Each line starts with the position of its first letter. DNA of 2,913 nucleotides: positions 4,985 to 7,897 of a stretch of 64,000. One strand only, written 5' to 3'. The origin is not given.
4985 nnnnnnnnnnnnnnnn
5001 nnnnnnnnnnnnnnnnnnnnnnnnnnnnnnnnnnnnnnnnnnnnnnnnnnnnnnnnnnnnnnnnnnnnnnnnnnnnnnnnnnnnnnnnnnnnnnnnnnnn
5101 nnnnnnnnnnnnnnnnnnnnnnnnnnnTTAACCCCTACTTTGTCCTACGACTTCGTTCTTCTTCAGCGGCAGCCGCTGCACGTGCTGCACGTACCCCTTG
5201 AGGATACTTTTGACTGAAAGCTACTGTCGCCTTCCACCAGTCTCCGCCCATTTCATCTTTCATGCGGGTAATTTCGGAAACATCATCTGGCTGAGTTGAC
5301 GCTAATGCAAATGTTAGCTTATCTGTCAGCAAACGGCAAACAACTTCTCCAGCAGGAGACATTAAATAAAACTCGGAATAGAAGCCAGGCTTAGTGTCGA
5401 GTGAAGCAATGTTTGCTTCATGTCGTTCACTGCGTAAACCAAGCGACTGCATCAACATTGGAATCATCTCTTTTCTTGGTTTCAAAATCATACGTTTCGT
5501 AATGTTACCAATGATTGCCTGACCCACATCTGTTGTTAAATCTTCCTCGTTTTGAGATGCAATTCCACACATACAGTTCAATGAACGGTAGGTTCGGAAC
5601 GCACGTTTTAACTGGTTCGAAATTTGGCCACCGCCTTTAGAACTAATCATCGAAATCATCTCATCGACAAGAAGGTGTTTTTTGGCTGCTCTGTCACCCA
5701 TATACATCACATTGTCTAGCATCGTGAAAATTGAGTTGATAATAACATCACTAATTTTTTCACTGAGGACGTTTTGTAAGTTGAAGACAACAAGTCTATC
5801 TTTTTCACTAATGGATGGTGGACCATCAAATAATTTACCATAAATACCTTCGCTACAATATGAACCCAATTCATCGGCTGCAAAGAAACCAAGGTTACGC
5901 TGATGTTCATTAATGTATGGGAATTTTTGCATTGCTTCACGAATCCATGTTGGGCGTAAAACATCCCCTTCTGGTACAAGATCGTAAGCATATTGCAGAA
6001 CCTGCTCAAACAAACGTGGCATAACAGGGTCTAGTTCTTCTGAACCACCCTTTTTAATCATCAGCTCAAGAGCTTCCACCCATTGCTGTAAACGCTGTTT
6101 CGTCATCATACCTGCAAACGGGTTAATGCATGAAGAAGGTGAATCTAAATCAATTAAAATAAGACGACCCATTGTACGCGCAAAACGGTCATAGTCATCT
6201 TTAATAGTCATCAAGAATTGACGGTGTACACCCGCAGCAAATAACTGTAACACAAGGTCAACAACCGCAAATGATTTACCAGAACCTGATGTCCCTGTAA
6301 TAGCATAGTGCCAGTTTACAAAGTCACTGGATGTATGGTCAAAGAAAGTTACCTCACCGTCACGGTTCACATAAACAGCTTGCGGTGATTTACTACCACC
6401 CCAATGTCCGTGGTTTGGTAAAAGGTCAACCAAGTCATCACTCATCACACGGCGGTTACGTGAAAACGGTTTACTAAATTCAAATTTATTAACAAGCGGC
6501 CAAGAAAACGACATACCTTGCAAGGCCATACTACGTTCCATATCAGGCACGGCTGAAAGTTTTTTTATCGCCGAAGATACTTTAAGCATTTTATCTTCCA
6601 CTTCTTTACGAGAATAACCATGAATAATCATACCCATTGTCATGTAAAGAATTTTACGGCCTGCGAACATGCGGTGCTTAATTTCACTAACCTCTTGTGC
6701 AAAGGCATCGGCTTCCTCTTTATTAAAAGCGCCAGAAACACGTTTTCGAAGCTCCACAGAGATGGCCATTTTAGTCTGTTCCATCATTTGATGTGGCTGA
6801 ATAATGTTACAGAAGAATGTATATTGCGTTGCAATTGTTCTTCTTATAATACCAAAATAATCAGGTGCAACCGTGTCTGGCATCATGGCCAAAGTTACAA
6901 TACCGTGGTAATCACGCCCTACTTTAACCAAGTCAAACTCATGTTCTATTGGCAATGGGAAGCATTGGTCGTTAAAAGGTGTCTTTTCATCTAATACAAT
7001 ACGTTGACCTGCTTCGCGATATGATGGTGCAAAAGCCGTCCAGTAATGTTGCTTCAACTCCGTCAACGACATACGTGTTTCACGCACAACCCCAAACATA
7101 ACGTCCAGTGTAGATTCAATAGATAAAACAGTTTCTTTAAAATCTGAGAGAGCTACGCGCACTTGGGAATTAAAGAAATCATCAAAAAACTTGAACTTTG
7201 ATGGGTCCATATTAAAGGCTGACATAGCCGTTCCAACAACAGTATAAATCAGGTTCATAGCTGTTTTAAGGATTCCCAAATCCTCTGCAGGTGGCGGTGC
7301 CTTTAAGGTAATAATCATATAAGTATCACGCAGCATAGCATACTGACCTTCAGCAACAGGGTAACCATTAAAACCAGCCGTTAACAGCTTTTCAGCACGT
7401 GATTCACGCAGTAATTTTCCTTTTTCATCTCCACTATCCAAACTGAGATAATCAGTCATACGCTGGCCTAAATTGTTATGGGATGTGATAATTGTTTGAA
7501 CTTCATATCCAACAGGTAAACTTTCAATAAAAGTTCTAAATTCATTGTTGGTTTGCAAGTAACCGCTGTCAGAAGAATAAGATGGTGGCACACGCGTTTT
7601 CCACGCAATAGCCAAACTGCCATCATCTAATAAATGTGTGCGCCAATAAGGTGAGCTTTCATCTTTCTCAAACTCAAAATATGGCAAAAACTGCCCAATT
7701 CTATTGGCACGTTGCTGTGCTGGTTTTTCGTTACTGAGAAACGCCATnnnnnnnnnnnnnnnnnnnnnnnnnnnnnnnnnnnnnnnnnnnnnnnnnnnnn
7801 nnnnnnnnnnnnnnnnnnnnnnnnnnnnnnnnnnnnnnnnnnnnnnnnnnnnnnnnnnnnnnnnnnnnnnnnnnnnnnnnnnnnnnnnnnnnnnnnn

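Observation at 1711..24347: The F-type operon is split: traA-L-E-K and traB-V-C are separated by about 12.6 kb of non-canonical genes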

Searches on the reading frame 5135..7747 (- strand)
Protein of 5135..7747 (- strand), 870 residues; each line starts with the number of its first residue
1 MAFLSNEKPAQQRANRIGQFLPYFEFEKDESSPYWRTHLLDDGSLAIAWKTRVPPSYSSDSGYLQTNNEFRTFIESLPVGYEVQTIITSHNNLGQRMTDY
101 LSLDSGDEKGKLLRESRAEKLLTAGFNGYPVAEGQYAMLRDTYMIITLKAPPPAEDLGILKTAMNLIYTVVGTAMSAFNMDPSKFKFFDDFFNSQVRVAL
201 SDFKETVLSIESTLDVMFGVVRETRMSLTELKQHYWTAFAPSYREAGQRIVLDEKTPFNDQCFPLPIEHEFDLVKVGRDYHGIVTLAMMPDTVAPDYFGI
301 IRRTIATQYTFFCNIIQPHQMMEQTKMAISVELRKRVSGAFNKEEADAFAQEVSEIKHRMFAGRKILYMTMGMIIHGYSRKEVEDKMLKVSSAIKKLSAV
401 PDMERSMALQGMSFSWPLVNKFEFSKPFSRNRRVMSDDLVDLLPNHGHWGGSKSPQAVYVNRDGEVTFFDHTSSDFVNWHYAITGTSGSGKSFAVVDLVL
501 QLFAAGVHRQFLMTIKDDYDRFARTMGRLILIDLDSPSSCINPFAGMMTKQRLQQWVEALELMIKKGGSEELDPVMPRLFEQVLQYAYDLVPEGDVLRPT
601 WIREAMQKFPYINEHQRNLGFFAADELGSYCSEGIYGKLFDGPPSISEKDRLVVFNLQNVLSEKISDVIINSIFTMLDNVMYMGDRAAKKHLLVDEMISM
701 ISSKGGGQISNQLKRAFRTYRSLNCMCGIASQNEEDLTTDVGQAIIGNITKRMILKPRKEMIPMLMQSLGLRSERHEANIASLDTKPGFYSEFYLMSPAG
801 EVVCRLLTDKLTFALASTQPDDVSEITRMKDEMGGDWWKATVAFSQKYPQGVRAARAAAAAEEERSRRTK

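Call 4: search_protein_families(library=pfam, proteins=[window:5135-7747:-], max_evalue=0.01)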
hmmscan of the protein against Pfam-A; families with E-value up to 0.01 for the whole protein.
window:5135-7747:- (870 aa): 3 families
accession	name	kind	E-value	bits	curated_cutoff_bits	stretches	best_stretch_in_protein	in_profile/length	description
PF19044.6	P-loop_TraG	-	4.9e-10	39.1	25.8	2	649-795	211-360/413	TraG P-loop domain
PF11130.14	TraC_F_IV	-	9e-06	25.4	28.1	0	19-152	3-126/375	TraC protein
PF12846.13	AAA_10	-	7e-05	22.5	27.5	0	665-744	218-293/362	AAA-like domain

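Call 6: search_dna_similar(query=window:5135-7747:-, collection=plasmids, mode=protein, max_rows=20)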
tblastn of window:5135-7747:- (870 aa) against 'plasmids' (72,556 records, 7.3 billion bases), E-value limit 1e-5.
The search stops at 5000 records and this limit was reached: more records match than are counted here, and every count below describes the 5000 best-scoring records only.
Records with a match: at least 5000; places in all: 5071; records where one place covers at least 80% of the query: 1.
Best place of each record, by identity: <60% 5000.
By first word of the organism name: Escherichia 1758; Klebsiella 1109; Salmonella 456; Acinetobacter 260; Citrobacter 182; Pseudomonas 162; Providencia 149; Vibrio 115; Burkholderia 102; Enterobacter 92; and 107 more.
By predicted mobility (MOB-suite, as given by PLSDB): conjugative 4402; non-mobilizable 358; mobilizable 240.
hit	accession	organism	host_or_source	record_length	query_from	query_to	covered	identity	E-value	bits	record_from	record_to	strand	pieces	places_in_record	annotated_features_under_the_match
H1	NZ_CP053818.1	Vibrio cholerae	bacterial culture,Water sample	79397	16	829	94%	20.5%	3e-10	72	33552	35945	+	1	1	TraC family protein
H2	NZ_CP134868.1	Dyella sp. BiH032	Soil,soil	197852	267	826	64%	24.9%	3e-23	114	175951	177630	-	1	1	traC: type IV secretion system protein TraC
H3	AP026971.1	Comamonadaceae bacterium OS-4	-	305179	284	852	65%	24.5%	2e-36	156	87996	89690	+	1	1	hypothetical protein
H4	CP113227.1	Pseudomonadaceae bacterium T75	Pig,fecal sample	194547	222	826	70%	22.9%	2e-20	105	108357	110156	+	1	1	traC: type IV secretion system protein TraC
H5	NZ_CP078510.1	Stutzerimonas stutzeri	mixed culture,marine sludge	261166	222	826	70%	22.9%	2e-20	105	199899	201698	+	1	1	traC: type IV secretion system protein TraC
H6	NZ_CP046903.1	Stutzerimonas stutzeri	cell culture,particulate matter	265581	222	826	70%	22.9%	2e-20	105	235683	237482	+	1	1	traC: type IV secretion system protein TraC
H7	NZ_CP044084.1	Pseudomonas luteola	Homo sapiens,clinical isolate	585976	253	830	66%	23.9%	7e-25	119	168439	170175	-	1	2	traC: type IV secretion system protein TraC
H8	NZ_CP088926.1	Rhodanobacter denitrificans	soil,well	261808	267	827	64%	24.3%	5e-23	113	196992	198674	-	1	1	traC: type IV secretion system protein TraC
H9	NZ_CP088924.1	Rhodanobacter thiooxydans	soil,well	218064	267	827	64%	24.3%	2e-22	111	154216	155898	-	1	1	traC: type IV secretion system protein TraC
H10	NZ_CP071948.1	Pseudomonas aeruginosa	Homo sapiens,whole organism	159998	242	826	67%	22.9%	4e-20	104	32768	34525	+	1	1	traC: type IV secretion system protein TraC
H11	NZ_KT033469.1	Aeromonas salmonicida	-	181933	242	832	68%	22.2%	2e-19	102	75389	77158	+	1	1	traC: type IV secretion system protein TraC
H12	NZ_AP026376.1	Aeromonas caviae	-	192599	242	832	68%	22.2%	2e-19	102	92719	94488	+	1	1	traC: type IV secretion system protein TraC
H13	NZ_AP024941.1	Aeromonas caviae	-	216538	242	832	68%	22.2%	2e-19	102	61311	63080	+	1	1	traC: type IV secretion system protein TraC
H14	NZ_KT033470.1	Aeromonas salmonicida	-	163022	242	832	68%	22.0%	3e-19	101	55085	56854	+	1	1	traC: type IV secretion system protein TraC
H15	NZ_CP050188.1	Aeromonas salmonicida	Turbo,whole organism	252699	242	832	68%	22.0%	4e-19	101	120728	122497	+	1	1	traC: type IV secretion system protein TraC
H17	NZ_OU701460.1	Campylobacter upsaliensis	Canis lupus familiaris,feces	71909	301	831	61%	24.3%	1e-21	109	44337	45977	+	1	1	ATP-binding protein | TraC family protein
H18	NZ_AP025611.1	Thermus thermophilus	-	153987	226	846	71%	20.8%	2e-9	70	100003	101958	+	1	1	TraC family protein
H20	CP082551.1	Salmonella enterica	Chicken Mixed Parts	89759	257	826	66%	22.4%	6e-20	103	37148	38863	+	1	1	traC: type IV secretion system protein TraC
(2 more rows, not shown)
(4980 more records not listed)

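Call 10: search_protein_families(library=ncbifam, proteins=[window:5135-7747:-], max_evalue=0.1)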
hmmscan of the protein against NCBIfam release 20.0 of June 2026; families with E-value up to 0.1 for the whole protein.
window:5135-7747:- (870 aa): 9 families
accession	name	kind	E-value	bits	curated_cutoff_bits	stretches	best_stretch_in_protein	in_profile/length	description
TIGR02746.1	TraC-F-type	equivalog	5.4e-53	180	567.05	1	349-829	298-782/800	type IV secretion system protein TraC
NF010278.0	PRK13721.1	subfamily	5.3e-20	70.9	1177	1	459-841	461-846/874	type IV secretion system protein TraC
TIGR00929.1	VirB4_CagE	subfamily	1.3e-18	66.7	643.1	1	335-837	289-780/792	VirB4 family type IV secretion/conjugal transfer ATPase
TIGR03744.1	traC_PFL_4706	equivalog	5.4e-17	61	520.6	2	332-522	326-518/892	conjugative transfer ATPase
NF045975.1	VirB4_plasma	equivalog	2.4e-13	48.8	590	2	632-758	695-833/894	Mbov_0397 family ICE element conjugal transfer ATPase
NF010447.0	PRK13873.1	equivalog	6.8e-07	27.6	1020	1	627-840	579-786/815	conjugal transfer protein TrbE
NF045971.1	conju_CD1110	equivalog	1.6e-06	26.7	325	1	482-773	419-709/752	VirB4-like conjugal transfer ATPase, CD1110 family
TIGR03783.1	Bac_Flav_CT_G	subfamily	0.00025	19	261.55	1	649-794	626-774/829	TraG family conjugative transposon ATPase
TIGR02770.1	nickel_nikD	equivalog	0.062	12.7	318.7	0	482-550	16-84/230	nickel import ATP-binding protein NikD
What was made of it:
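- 5135..7747 (-): TraC (VirB4 ATPase, closest to F-type). TIGR02746 at 5e-53, against 5e-17 for the ICE PFL_4706 type (call 10). tblastn to plasmid TraC genes (call 6).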

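Call 13: find_related_loci(query=window:5135-7747:-, collection=genome_contigs, flank=10000)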
Query window:5135-7747:- (870 aa) in genome_contigs; peptide patterns used: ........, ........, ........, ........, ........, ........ (x = any residue, [..] = any of these).
90 stretches matched a pattern; 30 encode a relative of the query (tblastn E <= 1e-3); 30 distinct loci.
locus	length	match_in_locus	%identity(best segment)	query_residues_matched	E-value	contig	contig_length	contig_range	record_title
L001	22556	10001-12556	90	1-852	0e+0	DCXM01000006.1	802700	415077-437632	MAG TPA_asm: Proteobacteria bacterium UBA2136 UBA2136_contig_480, whole genome shotgun sequence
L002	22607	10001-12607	84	1-869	0e+0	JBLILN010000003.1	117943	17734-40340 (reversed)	MAG: Alphaproteobacteria bacterium isolate 3300054694_113 Ga0535664_0000075, whole genome shotgun sequence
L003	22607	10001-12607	85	1-869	0e+0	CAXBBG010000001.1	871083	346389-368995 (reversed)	MAG TPA_asm: uncultured Magnetococcales bacterium isolate ERR2762135_binner123_Refined_42 genome assembly, contig: ERZ34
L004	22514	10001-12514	64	21-864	0e+0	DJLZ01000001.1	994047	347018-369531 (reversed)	MAG TPA_asm: Proteobacteria bacterium UBA6503 UBA6503_contig_9, whole genome shotgun sequence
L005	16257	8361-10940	63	1-865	0e+0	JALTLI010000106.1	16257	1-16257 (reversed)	MAG: Alphaproteobacteria bacterium isolate S139_metabat1_scaf2bin.009 S139_NODE_3072_length_16257_cov_2.796342, whole ge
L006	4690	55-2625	62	5-858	0e+0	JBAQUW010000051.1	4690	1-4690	MAG: Alphaproteobacteria bacterium isolate MFD03283_ilm_asm_bin13 k127_5447, whole genome shotgun sequence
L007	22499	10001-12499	63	21-859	0e+0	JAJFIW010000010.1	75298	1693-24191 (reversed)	MAG: Alphaproteobacteria bacterium isolate OFTM141 OFTM141_9, whole genome shotgun sequence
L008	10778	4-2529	62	15-853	0e+0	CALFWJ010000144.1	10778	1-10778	MAG: uncultured Alphaproteobacteria bacterium isolate H2_Bin_Bin_21 genome assembly, contig: c_000000774762, whole genom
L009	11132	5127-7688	62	13-862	0e+0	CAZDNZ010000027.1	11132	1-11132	MAG TPA_asm: uncultured Pseudomonadales bacterium isolate SRP141376_co5_134 genome assembly, contig: NODE_14474_length_1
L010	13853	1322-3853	62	12-852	0e+0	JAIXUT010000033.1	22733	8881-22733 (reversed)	MAG: Alphaproteobacteria bacterium isolate D1_MAG_00039 pond_D1_MAG_00039_000000000071, whole genome shotgun sequence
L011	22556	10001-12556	61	13-861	0e+0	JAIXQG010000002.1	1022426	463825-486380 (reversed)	MAG: Alphaproteobacteria bacterium isolate C4_MAG_00017 pond_C4_MAG_00017_000000000002, whole genome shotgun sequence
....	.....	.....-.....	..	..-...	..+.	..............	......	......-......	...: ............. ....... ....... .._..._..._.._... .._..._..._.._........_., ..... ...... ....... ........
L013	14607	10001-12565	61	1-852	0e+0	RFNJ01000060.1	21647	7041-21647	MAG: Proteobacteria bacterium isolate LLD_154 Lanier.contig19731.21647bp, whole genome shotgun sequence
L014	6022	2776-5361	60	1-859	0e+0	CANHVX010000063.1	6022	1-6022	MAG: Pseudomonadaceae bacterium isolate RE-27jun17-29 genome assembly, contig: RE-27jun17-C15339, whole genome shotgun s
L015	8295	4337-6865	61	13-852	0e+0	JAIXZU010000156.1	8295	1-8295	MAG: Alphaproteobacteria bacterium isolate D8_MAG_00060 pond_D8_MAG_00060_000000000063, whole genome shotgun sequence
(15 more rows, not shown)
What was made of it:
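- Thirty related loci were found in GTDB species genomes, with TraC at 59-90% identity and many on contigs of 0.2-1 Mb (call 13).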

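Call 28: get_annotated_region(hit=H20, flank=20000)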
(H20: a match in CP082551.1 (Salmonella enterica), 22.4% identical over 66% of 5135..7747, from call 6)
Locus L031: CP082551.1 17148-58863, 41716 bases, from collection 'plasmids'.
description: Salmonella enterica subsp. enterica serovar Typhimurium strain CVM N18S1634 plasmid pN18S1634-2, complete sequence
organism: Salmonella enterica (NCBI taxid 90371)
taxonomy: Bacteria; Pseudomonadota; Gammaproteobacteria; Enterobacterales; Enterobacteriaceae; Salmonella; Salmonella enterica
host: -; source: Chicken Mixed Parts; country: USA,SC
typing (MOB-suite, as given by PLSDB): conjugative; replicon IncC; relaxase MOBH,MOBH; mating-pair formation MPF_F
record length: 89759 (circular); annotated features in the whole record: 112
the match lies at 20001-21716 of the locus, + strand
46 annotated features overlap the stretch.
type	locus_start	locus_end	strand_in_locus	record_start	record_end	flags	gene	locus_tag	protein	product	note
CDS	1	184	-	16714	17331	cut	-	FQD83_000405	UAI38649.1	hypothetical protein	-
CDS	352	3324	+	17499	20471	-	-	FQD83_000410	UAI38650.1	TraI domain-containing protein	-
CDS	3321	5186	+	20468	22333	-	traD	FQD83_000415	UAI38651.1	conjugative transfer system coupling protein TraD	-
CDS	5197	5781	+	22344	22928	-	-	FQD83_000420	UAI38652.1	hypothetical protein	-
CDS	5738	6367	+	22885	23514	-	-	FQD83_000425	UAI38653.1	DUF4400 domain-containing protein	-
CDS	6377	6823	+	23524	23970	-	-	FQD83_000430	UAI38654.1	hypothetical protein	-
CDS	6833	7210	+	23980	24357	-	-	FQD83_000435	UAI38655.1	hypothetical protein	-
CDS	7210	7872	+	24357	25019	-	-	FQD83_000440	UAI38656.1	hypothetical protein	-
CDS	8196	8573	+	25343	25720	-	-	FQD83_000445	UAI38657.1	hypothetical protein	-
CDS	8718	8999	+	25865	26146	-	traL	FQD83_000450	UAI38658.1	type IV conjugative transfer system protein TraL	-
CDS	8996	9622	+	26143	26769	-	-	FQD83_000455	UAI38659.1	type IV conjugative transfer system protein TraE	-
CDS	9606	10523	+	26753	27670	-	-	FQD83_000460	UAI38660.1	type-F conjugative transfer system secretin TraK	-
CDS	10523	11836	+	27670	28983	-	-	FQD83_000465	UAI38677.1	conjugal transfer protein TraB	-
CDS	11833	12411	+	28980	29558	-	traV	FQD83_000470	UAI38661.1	type IV conjugative transfer system lipoprotein TraV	-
CDS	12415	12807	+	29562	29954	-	-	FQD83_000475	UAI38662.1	conjugal transfer protein TraA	-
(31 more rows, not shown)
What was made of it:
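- In IncC, traLEKBVA is followed by a 5.4-kb DUF4165 gene and then dsbC-traC (call 28).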

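Call 30: get_annotated_region(hit=H2, flank=20000)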
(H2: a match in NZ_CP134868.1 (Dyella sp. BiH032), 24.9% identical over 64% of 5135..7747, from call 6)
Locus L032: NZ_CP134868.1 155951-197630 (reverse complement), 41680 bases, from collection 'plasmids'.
description: Dyella sp. BiH032 plasmid p1, complete sequence
organism: Dyella sp. BiH032 (NCBI taxid 3075430)
taxonomy: Bacteria; Pseudomonadota; Gammaproteobacteria; Lysobacterales; Rhodanobacteraceae; Dyella; Dyella sp. BiH032
host: -; source: Soil,soil; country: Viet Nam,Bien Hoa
typing (MOB-suite, as given by PLSDB): non-mobilizable
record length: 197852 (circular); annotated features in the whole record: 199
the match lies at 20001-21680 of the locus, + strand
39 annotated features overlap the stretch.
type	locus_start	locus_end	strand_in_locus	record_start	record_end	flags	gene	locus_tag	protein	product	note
CDS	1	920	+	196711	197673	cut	-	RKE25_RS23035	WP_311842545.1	helix-turn-helix domain-containing protein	-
CDS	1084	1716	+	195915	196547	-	-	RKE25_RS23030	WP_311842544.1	hypothetical protein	-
CDS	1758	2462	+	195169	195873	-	-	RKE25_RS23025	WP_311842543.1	hypothetical protein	-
CDS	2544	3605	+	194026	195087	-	-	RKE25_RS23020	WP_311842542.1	conjugal transfer protein TraF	-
CDS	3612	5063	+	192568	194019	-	-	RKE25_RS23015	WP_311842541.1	conjugal transfer protein TraH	-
CDS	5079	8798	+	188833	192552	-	-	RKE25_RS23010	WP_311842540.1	conjugal transfer protein TraG N-terminal domain-containing protein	-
CDS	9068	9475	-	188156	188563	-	merR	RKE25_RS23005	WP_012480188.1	Hg(II)-responsive transcriptional regulator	-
CDS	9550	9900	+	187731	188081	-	merT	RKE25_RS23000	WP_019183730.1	mercuric ion transporter MerT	-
CDS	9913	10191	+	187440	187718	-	merP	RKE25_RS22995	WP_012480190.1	mercury resistance system periplasmic binding protein MerP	-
CDS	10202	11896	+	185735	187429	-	merA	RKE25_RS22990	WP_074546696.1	mercury(II) reductase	-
CDS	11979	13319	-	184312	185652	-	-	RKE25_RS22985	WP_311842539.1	ISL3-like element ISStma11 family transposase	GO:0006313 - DNA transposition [Evidence IEA]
CDS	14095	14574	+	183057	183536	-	-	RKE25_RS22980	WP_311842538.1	hypothetical protein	-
CDS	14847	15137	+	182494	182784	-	traL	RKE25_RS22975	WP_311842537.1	type IV conjugative transfer system protein TraL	-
CDS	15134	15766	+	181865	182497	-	-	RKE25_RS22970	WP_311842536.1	TraE/TraK family type IV conjugative transfer system protein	-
CDS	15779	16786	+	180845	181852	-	-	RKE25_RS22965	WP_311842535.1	type-F conjugative transfer system secretin TraK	-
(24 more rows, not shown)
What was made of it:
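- In Dyella p1, traFHG lies apart from traLEKBVAC (call 30).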

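Call 31: get_annotated_region(hit=H3, flank=20000)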
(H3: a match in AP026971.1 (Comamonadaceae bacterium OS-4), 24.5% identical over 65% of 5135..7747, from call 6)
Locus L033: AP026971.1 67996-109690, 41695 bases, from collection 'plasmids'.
description: Comamonadaceae bacterium OS-4 plasmid pOS401 DNA, complete sequence
organism: Comamonadaceae bacterium OS-4 (NCBI taxid 2993873)
taxonomy: Bacteria; Pseudomonadota; Betaproteobacteria; Burkholderiales; Comamonadaceae; ; Comamonadaceae bacterium OS-4
host: -; source: -; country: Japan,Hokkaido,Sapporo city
typing (MOB-suite, as given by PLSDB): non-mobilizable
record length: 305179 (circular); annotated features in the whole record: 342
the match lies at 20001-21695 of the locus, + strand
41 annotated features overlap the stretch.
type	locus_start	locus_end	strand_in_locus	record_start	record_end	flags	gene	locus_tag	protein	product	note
CDS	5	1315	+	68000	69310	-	-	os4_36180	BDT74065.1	hypothetical protein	-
CDS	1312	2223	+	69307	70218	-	-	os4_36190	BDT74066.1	hypothetical protein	-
CDS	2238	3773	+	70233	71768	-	-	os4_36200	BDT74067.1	hypothetical protein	-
CDS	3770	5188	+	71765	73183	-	-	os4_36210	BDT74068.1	hypothetical protein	-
CDS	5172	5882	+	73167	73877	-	-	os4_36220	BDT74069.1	hypothetical protein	-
CDS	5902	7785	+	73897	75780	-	-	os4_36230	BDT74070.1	hypothetical protein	-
CDS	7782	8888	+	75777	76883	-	-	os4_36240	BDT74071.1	hypothetical protein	-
CDS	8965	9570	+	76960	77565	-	-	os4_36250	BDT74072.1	hypothetical protein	-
CDS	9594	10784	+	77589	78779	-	-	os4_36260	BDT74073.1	hypothetical protein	-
CDS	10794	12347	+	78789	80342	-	-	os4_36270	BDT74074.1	hypothetical protein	-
CDS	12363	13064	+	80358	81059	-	-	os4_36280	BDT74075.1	hypothetical protein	-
CDS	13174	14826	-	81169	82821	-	-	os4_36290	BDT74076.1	hypothetical protein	-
CDS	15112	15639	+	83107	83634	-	virB1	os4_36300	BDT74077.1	type IV secretion system protein virB1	-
CDS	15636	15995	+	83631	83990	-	-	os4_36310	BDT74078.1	hypothetical protein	-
CDS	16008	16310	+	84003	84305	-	-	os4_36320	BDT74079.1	hypothetical protein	-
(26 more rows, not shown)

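Call 32: get_annotated_region(hit=H17, flank=20000)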
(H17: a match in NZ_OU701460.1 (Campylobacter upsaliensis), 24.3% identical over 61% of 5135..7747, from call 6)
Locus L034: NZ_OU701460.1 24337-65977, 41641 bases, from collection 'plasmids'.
description: Campylobacter upsaliensis strain Campylobacter upsaliensis 17-M197059 plasmid 2, complete sequence
organism: Campylobacter upsaliensis (NCBI taxid 28080)
taxonomy: Bacteria; Campylobacterota; Epsilonproteobacteria; Campylobacterales; Campylobacteraceae; Campylobacter; Campylobacter upsaliensis
host: -; source: Canis lupus familiaris,feces; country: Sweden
typing (MOB-suite, as given by PLSDB): non-mobilizable
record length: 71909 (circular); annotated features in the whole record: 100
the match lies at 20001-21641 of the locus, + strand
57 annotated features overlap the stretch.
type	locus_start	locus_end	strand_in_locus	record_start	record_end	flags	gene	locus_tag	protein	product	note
CDS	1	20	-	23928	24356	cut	-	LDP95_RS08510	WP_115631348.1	thioredoxin family protein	-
CDS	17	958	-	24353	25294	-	-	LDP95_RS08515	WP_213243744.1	TrbC family F-type conjugative pilus assembly protein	-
CDS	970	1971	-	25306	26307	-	-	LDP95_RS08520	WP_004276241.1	TraU family protein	-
CDS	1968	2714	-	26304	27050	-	-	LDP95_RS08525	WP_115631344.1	chromosome segregation protein ParM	-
CDS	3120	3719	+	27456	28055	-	-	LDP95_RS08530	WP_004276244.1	hypothetical protein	-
CDS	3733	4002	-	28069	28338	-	-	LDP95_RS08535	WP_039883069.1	hypothetical protein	-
CDS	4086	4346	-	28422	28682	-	-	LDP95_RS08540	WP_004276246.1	hypothetical protein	-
CDS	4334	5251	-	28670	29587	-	-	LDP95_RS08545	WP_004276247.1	ParM/StbA family protein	GO:0030541 - plasmid partitioning [Evidence IEA]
CDS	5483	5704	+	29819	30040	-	-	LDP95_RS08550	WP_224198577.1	hypothetical protein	-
CDS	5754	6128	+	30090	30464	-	-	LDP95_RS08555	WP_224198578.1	YopX family protein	-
CDS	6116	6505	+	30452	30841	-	-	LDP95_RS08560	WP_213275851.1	hypothetical protein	-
CDS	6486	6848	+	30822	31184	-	-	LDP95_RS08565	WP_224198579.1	YopX family protein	-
CDS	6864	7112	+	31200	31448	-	-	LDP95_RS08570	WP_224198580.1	hypothetical protein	-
CDS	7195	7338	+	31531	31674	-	-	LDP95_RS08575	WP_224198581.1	hypothetical protein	-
CDS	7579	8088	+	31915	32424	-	-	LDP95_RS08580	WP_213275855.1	hypothetical protein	-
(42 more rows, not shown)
